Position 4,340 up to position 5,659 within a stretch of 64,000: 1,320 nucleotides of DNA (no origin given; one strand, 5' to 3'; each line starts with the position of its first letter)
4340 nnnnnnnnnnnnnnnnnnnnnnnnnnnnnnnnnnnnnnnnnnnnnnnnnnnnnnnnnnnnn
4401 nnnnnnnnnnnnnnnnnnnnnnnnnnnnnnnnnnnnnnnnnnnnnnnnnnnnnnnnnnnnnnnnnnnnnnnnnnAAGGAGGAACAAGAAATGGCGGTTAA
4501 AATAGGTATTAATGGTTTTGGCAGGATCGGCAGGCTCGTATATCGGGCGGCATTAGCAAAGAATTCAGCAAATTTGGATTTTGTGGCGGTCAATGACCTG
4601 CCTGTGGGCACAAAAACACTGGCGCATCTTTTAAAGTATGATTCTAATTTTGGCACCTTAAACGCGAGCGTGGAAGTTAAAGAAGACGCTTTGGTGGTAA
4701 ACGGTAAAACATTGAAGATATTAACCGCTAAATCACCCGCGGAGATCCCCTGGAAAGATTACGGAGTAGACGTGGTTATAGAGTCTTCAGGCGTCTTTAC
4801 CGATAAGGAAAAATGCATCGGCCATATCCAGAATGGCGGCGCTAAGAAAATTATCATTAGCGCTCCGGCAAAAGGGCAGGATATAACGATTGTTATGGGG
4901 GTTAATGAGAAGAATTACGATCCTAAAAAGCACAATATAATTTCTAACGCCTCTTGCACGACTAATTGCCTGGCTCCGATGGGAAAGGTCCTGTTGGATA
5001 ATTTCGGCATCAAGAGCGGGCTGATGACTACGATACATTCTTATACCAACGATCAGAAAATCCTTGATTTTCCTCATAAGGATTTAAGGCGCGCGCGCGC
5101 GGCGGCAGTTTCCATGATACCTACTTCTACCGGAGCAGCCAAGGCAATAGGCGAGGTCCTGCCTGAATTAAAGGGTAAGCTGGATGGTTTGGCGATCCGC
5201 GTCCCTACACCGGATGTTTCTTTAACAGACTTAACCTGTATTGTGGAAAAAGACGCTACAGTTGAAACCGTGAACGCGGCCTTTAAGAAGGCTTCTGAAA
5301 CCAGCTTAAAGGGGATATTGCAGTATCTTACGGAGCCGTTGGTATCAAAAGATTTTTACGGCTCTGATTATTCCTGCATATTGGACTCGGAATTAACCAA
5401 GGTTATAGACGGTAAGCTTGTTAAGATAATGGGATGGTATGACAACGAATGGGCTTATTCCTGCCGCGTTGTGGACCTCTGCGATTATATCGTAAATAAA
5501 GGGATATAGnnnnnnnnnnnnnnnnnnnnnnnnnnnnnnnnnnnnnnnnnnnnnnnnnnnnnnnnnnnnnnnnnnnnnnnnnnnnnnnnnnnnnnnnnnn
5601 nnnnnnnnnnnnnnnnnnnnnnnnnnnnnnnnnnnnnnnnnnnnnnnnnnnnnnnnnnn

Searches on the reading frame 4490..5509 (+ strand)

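Call 22: search_protein_families(library=ncbifam, proteins=[window:4490-5509:+], max_evalue=0.00001)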
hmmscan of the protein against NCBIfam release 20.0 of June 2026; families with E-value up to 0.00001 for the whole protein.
window:4490-5509:+ (339 aa): 9 families
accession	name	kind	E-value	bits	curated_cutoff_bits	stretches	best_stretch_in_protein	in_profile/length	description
NF005830.0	PRK07729.1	equivalog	4.9e-144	479.4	546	1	1-337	1-333/343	glyceraldehyde-3-phosphate dehydrogenase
NF005641.0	PRK07403.1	equivalog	2.1e-135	451.3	616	1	3-336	2-334/337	type I glyceraldehyde-3-phosphate dehydrogenase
TIGR01534.1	GAPDH-I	equivalog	4.6e-135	450.1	367.2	1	4-329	1-330/330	type I glyceraldehyde-3-phosphate dehydrogenase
NF033735.1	G3PDH_Arsen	exception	3.8e-120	401.2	450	1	5-330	1-322/323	ArsJ-associated glyceraldehyde-3-phosphate dehydrogenase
NF006512.0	PRK08955.1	equivalog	3.8e-111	371.6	563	1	1-333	1-329/334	glyceraldehyde-3-phosphate dehydrogenase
NF011954.0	PRK15425.1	equivalog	6.8e-103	344.2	662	1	1-334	1-329/331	glyceraldehyde-3-phosphate dehydrogenase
NF010058.0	PRK13535.1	equivalog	3.6e-98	328.8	539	1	1-331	1-330/339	erythrose-4-phosphate dehydrogenase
TIGR01532.1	E4PD_g-proteo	equivalog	3.4e-94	315.8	530.55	1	5-329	2-325/325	erythrose-4-phosphate dehydrogenase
NF006139.0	PRK08289.1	equivalog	3.5e-90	302.9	431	1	7-335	133-470/480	glyceraldehyde-3-phosphate dehydrogenase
